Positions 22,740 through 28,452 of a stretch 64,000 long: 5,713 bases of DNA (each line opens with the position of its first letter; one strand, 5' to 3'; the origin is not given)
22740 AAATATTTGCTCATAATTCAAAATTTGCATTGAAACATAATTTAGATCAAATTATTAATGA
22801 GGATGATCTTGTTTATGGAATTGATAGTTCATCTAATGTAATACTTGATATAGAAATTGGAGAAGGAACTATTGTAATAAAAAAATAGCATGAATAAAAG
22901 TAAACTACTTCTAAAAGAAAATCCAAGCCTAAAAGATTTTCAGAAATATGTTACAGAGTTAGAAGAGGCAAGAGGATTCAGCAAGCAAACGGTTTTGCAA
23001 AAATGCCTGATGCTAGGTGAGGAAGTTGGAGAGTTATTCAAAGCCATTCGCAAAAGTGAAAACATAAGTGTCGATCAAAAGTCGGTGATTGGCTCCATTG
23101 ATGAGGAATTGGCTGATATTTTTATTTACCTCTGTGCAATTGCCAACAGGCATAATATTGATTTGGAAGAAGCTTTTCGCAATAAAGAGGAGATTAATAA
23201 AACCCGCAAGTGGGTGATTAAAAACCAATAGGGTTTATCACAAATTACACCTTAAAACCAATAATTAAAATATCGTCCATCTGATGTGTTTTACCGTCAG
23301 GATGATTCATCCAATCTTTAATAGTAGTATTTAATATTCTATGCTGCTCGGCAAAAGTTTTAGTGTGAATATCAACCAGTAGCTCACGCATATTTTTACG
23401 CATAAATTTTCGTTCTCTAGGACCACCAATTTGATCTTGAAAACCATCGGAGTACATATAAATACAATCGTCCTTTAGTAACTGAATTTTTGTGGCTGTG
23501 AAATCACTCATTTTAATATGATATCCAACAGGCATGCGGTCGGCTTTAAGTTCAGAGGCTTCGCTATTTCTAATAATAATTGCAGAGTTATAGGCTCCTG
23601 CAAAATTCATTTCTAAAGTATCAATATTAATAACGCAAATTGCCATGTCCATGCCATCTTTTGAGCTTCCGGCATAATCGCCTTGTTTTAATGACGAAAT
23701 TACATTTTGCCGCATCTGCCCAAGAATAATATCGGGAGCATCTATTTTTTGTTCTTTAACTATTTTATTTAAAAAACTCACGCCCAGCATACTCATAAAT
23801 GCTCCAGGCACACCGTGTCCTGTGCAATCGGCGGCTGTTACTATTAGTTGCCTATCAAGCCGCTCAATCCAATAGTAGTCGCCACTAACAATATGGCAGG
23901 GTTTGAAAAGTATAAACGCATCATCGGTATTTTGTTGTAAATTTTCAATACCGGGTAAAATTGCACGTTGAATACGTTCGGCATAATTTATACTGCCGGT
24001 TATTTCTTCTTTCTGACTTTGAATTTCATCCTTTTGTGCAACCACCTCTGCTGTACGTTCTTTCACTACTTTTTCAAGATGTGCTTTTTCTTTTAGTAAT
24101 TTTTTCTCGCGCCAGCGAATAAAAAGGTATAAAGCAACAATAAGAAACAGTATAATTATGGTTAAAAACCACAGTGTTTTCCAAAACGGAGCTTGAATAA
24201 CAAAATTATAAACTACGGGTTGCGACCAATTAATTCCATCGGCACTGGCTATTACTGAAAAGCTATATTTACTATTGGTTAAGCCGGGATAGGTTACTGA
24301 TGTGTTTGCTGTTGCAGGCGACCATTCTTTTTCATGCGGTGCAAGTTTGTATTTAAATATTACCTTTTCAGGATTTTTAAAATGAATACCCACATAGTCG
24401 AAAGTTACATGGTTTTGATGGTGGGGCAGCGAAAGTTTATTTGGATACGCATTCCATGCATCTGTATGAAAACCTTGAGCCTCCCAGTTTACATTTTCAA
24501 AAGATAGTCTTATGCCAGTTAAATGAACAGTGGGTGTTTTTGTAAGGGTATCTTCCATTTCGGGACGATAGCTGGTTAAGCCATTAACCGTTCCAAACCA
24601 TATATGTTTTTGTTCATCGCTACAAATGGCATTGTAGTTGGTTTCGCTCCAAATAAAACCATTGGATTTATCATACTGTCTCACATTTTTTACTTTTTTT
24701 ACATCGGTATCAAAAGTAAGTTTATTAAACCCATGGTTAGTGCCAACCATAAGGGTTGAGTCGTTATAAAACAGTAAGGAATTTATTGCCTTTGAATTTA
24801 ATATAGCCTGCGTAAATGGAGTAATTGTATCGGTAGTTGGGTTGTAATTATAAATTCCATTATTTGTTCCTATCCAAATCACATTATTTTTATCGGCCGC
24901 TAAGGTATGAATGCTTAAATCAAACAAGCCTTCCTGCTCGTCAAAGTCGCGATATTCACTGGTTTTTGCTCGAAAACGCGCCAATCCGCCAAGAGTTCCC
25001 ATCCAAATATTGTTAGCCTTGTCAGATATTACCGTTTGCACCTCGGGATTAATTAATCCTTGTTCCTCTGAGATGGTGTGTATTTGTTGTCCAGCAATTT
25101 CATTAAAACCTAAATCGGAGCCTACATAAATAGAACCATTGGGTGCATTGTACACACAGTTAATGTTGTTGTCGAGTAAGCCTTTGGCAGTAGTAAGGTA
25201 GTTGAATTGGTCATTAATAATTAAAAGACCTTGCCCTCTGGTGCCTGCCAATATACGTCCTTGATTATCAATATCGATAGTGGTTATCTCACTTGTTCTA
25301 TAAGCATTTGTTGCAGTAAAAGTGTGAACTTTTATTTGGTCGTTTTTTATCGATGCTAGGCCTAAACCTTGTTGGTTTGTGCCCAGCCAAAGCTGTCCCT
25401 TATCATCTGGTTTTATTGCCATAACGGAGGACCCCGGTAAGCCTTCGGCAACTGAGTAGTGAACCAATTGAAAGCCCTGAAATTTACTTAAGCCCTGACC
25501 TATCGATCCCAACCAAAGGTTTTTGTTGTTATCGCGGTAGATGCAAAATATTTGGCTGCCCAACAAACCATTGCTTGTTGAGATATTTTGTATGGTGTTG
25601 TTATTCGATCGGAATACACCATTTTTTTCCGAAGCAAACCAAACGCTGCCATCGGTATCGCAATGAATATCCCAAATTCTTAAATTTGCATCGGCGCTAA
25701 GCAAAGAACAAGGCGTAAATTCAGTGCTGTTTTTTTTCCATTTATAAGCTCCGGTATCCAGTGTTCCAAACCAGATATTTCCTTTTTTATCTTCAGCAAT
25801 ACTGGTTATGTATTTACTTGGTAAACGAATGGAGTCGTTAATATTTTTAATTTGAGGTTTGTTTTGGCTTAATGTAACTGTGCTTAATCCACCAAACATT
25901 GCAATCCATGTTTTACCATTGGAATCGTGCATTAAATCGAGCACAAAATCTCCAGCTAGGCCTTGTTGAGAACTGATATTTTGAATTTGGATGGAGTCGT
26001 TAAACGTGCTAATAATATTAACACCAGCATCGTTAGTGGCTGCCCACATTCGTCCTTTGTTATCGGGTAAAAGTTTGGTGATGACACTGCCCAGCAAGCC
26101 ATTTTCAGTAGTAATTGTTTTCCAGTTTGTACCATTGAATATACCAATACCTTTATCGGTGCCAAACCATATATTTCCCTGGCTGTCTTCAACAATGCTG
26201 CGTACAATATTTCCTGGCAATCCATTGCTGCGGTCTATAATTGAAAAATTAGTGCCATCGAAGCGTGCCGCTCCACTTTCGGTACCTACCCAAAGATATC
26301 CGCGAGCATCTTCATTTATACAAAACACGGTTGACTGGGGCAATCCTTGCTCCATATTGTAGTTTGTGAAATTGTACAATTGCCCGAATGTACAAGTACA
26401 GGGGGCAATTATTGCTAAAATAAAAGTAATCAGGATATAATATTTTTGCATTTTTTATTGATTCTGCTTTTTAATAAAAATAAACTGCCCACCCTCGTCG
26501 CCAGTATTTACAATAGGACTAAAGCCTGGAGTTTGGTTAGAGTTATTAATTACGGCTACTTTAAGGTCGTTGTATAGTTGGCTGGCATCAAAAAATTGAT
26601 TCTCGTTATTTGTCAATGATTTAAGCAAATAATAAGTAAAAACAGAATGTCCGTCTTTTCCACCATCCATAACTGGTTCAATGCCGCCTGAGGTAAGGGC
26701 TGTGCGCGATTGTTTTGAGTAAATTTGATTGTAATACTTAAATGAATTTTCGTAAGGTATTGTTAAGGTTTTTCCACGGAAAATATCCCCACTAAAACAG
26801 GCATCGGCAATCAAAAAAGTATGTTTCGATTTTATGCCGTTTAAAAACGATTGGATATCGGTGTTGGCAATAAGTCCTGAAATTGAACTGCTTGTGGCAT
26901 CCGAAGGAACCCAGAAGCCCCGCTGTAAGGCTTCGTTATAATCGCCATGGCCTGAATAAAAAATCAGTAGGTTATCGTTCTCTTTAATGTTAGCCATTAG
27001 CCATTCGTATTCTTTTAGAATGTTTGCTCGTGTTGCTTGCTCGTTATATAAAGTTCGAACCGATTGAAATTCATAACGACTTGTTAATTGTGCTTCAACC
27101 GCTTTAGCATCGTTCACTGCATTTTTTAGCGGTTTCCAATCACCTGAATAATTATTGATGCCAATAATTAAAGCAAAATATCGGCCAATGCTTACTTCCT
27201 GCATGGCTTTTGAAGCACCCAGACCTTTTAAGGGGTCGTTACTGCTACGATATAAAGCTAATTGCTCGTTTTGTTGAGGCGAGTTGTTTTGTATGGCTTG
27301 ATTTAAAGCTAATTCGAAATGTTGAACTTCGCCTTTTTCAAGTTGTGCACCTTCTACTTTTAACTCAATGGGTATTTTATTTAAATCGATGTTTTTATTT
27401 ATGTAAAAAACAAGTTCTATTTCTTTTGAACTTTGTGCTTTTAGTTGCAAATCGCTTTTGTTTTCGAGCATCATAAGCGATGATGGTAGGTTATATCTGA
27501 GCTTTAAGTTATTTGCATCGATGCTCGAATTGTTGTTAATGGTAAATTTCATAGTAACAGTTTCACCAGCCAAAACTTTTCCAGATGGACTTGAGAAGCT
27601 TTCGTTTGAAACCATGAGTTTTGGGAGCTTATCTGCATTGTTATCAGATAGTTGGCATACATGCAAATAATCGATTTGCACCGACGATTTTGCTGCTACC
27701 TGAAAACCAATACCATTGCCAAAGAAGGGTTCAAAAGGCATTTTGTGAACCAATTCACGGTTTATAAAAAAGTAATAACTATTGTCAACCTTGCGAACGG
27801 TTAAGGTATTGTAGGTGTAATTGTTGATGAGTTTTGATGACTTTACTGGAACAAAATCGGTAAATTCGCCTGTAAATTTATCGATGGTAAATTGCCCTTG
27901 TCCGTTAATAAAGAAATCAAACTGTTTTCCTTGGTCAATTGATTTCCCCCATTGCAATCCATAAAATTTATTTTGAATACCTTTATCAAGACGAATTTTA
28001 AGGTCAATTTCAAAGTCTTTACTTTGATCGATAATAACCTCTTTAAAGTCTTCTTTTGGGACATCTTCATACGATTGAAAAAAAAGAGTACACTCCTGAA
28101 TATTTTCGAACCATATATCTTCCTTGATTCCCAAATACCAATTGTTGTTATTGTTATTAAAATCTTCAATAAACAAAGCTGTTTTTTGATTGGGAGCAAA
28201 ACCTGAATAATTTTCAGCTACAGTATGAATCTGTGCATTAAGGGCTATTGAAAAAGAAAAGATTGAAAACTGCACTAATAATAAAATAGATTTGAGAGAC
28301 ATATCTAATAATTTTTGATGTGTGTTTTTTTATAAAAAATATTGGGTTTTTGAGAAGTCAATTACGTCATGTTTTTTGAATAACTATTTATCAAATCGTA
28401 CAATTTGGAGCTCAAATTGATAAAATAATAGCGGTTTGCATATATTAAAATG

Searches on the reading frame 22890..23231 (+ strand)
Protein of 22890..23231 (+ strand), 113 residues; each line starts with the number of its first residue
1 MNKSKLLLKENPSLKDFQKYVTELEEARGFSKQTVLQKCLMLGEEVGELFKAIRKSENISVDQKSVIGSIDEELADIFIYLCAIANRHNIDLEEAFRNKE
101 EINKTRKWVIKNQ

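Call 5: search_protein_families(library=pfam, proteins=[window:22890-23231:+])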
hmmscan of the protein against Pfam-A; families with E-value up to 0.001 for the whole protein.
window:22890-23231:+ (113 aa): 3 families
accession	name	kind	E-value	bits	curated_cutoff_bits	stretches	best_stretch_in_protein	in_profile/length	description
PF03819.22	MazG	-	2.6e-08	34.5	22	1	34-98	2-61/74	MazG nucleotide pyrophosphohydrolase domain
PF12643.12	MazG-like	-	0.00015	22.4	27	1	47-110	20-72/85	MazG-like family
PF01503.22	PRA-PH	-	0.00094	20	21.3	0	38-98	30-81/86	Phosphoribosyl-ATP pyrophosphohydrolase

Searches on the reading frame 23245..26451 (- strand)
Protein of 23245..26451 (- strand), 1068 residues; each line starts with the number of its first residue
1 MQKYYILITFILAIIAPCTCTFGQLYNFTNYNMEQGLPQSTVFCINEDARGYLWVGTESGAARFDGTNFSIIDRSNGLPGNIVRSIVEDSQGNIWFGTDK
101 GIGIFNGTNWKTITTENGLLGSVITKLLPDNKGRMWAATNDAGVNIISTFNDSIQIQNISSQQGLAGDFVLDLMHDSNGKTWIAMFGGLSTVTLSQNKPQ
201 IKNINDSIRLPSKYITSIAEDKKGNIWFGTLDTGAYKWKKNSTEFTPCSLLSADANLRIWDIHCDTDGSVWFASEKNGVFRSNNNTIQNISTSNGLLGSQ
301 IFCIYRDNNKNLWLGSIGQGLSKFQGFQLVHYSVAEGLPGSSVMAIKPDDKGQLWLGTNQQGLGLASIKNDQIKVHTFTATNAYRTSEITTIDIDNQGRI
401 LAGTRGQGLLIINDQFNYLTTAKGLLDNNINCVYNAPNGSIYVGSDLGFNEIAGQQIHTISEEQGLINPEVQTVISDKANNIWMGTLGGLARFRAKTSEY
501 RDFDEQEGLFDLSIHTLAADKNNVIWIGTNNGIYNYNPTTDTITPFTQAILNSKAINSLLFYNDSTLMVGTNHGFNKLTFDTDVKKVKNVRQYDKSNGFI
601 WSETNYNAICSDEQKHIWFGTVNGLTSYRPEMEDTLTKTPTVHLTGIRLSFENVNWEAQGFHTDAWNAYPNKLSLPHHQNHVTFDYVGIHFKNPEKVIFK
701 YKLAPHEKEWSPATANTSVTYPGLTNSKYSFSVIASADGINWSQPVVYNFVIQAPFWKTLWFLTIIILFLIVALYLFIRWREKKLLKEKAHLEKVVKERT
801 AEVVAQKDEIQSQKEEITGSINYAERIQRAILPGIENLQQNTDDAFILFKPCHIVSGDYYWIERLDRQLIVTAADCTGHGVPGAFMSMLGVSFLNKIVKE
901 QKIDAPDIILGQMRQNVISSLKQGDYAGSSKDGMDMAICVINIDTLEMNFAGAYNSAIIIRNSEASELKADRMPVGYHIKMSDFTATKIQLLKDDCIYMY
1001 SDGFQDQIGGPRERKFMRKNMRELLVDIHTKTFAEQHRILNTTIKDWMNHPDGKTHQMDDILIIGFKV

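Call 4: search_protein_families(library=pfam, proteins=[window:23245-26451:-])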
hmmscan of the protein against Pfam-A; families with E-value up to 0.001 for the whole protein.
window:23245-26451:- (1068 aa): 5 families
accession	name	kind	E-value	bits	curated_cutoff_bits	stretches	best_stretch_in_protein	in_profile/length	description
PF07494.17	Reg_prop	-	1.1e-58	188.1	20.4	3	77-99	1-23/24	Two component regulator propeller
PF07228.17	SpoIIE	-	2.8e-16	60.5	25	1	867-1066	3-189/192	Stage II sporulation protein E (SpoIIE)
PF08450.18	SGL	-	6.2e-08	33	26.3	0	230-281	57-110/246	SMP-30/Gluconolactonase/LRE-like region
PF24807.1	WD40_CDC20-Fz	-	7.9e-06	25.8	200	1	511-617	9-115/292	CDC20/Fizzy WD40 domain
PF07495.19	Y_Y_Y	-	4.4e-05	23.7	26.6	1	691-752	2-64/65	Y_Y_Y domain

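Call 50: search_protein_families(library=ncbifam, proteins=[window:23245-26451:-], max_evalue=0.01)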
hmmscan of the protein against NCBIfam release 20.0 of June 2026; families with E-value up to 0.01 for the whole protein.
window:23245-26451:- (1068 aa): 5 families
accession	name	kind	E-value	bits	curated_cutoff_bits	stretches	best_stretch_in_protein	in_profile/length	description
NF038263.1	prot_phos_SiaA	equivalog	1.8e-48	165.6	700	1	787-1068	381-657/658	biofilm regulation protein phosphatase SiaA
NF052228.1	T9SS_PorZ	equivalog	7.7e-30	104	260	5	123-297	432-631/757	type IX secretion system anionic LPS delivery protein PorZ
NF045505.1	RR_RssB_Pseudo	equivalog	0.00019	20.6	700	1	804-1009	139-343/394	two-component system response regulator RssB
TIGR00891.1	2A0112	subfamily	0.0026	16.9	552.9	1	723-812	139-220/405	sialate:H+ symport family MFS transporter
NF045728.1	glycosyl_F510_1955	equivalog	0.0068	15.7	175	0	498-586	125-208/246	F510_1955 family glycosylhydrolase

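Call 72: search_protein_families(library=padloc, proteins=[window:23245-26451:-], max_evalue=0.001)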
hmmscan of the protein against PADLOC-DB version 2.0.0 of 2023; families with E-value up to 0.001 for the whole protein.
window:23245-26451:- (1068 aa): 0 families

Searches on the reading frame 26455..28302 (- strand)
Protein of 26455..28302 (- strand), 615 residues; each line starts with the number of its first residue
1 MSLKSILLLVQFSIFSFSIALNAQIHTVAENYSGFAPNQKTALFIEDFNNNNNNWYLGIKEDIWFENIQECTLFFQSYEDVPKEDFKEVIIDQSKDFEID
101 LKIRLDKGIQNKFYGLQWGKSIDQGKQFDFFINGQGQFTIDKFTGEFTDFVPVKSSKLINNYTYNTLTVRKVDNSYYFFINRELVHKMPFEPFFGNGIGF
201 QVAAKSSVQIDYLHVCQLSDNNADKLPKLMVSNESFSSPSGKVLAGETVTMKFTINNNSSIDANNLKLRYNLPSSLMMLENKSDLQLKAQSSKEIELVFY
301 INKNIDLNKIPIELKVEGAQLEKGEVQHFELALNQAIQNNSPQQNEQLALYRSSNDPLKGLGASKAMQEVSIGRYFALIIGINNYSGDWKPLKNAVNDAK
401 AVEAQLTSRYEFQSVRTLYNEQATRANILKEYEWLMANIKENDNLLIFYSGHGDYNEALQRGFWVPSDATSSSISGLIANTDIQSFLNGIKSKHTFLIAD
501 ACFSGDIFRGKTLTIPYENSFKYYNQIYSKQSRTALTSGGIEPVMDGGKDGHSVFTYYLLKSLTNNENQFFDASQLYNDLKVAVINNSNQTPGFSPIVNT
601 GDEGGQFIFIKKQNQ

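Call 4: search_protein_families(library=pfam, proteins=[window:26455-28302:-])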
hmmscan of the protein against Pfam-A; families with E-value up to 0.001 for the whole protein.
window:26455-28302:- (615 aa): 1 family
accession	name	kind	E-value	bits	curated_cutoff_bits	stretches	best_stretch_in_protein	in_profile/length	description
PF00656.27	Peptidase_C14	-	1.9e-21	77.3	21.4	1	376-595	3-224/233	Caspase domain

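Call 50: search_protein_families(library=ncbifam, proteins=[window:26455-28302:-], max_evalue=0.01)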
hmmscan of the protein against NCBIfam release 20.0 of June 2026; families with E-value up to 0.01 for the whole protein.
window:26455-28302:- (615 aa): 3 families
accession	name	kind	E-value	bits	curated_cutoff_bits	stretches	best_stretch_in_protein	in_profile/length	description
NF047832.1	caspase_w_EACC1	subfamily_domain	7.2e-15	55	140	1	377-582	3-206/211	caspase, EACC1-associated type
TIGR03900.1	prc_long_Delta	hypoth_equivalog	0.0048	14.9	660.95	1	237-353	680-805/973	MXAN_5808 family serine peptidase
TIGR01451.2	B_ant_repeat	repeat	0.0069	16.4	24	0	243-276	8-41/53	DUF11 type repeat protein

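Call 67: find_homologous_proteins(query=window:26455-28302:-, max_evalue=1e-20)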
Query window:26455-28302:- (615 aa): 653 proteins with E <= 1e-20 among 8000 candidates; the best 120 are listed.
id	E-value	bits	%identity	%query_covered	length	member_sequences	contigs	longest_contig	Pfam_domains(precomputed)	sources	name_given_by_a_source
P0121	0.0e+0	1376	100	100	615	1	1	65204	PF00656.28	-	-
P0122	0.0e+0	1149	83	100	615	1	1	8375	PF00656.28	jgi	-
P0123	0.0e+0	1104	79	100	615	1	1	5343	PF00656.28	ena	-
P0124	0.0e+0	1098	78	99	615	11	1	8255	PF00656.28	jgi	-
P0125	0.0e+0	1097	78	100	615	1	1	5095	PF00656.28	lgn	-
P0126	0.0e+0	1094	80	97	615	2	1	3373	PF00656.28,PF26280.1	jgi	jgi:uncharacterized repeat protein (TIGR01451 family)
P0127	0.0e+0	1088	78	100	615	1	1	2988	PF00656.28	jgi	jgi:uncharacterized repeat protein (TIGR01451 family)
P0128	0.0e+0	1086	77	100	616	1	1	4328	PF00656.28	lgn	-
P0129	0.0e+0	1085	78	100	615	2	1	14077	PF00656.28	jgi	jgi:hypothetical protein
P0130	0.0e+0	1074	77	100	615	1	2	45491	PF00656.28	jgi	-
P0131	0.0e+0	1053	76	100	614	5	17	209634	PF00656.28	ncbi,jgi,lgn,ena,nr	ncbi:MAG TPA: hypothetical protein DCQ26_01780 [Marinilabiliales bacterium]|nr:MAG: hypothetical pro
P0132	0.0e+0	1046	78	96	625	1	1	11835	PF00656.28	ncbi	-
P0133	0.0e+0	1027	75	96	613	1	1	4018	PF00656.28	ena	-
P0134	0.0e+0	1025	76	97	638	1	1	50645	PF00656.28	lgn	-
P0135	0.0e+0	1025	74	99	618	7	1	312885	PF00656.28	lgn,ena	-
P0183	4.8e-198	678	50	99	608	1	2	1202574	PF00656.28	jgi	jgi:Caspase domain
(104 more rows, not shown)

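Call 68: find_encoding_contigs(protein=P0183, flank=10000, max_places=2)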
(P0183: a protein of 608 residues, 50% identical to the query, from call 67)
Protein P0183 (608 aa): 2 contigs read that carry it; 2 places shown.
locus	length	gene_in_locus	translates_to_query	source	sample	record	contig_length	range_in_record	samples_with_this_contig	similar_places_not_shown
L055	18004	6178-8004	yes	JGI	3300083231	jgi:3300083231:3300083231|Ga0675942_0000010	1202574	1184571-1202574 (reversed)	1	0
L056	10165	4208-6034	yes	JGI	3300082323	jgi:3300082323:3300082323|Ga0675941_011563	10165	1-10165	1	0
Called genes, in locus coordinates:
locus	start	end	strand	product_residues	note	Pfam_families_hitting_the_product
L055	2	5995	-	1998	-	?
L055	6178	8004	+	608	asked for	PF00656:Peptidase_C14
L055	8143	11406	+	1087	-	PF07494:Reg_prop (faint), PF07495:Y_Y_Y, PF07228:SpoIIE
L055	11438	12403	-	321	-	PF08240:ADH_N, PF00107:ADH_zinc_N, PF13602:ADH_zinc_N_2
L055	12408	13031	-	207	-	PF01209:Ubie_methyltran, PF00398:RrnaAD (weak), PF05958:tRNA_U5-meth_tr, PF13489:Methyltransf_23, PF13847:Methyltransf_31, PF08241:Methyltransf_11, PF08242:Methyltransf_12, PF13649:Methyltransf_25, +2 more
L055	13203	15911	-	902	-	PF13620:CarboxypepD_reg, PF13715:CarbopepD_reg_2, PF00593:TonB_dep_Rec_b-barrel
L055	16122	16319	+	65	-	PF05635:23S_rRNA_IVP (weak)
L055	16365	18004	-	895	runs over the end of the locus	PF25873:WHD_MalT, PF17874:TPR_MalT, PF00196:GerE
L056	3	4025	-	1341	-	?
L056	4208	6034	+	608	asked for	PF00656:Peptidase_C14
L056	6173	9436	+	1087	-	PF07494:Reg_prop (faint), PF07495:Y_Y_Y, PF07228:SpoIIE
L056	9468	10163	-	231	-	?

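Call 71: search_protein_families(library=pfam, proteins=[L055:2-5995:-])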
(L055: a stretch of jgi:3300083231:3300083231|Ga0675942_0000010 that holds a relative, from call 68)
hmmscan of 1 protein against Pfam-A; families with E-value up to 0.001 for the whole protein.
L055:2-5995:- (1998 aa): 6 families
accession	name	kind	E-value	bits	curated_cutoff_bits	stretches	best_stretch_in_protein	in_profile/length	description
PF13517.12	FG-GAP_3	-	1.3e-99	327.2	26.9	16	654-712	1-60/61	FG-GAP-like repeat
PF01839.29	FG-GAP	-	6.1e-21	74.3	22.1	0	1069-1091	2-24/37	FG-GAP repeat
PF18911.6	PKD_4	-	1.2e-17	64.1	27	1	1540-1610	12-77/85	PKD domain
PF19081.6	Ig_7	-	1e-09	39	27.3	1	1866-1943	1-82/84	Ig-like domain CHU_C associated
PF00801.26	PKD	-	1.5e-08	35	23.5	1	1544-1610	13-74/80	PKD domain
PF24421.1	Ig_J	-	0.00055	20.4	29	0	446-479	55-88/104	Tip attachment protein J, Ig-like domain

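Call 72: search_protein_families(library=padloc, proteins=[window:26455-28302:-], max_evalue=0.001)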
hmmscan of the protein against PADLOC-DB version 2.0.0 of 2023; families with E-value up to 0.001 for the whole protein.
window:26455-28302:- (615 aa): 1 family
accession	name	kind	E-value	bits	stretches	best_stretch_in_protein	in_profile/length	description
PDLC02987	caspase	-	9e-21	72.6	1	376-533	4-130/453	-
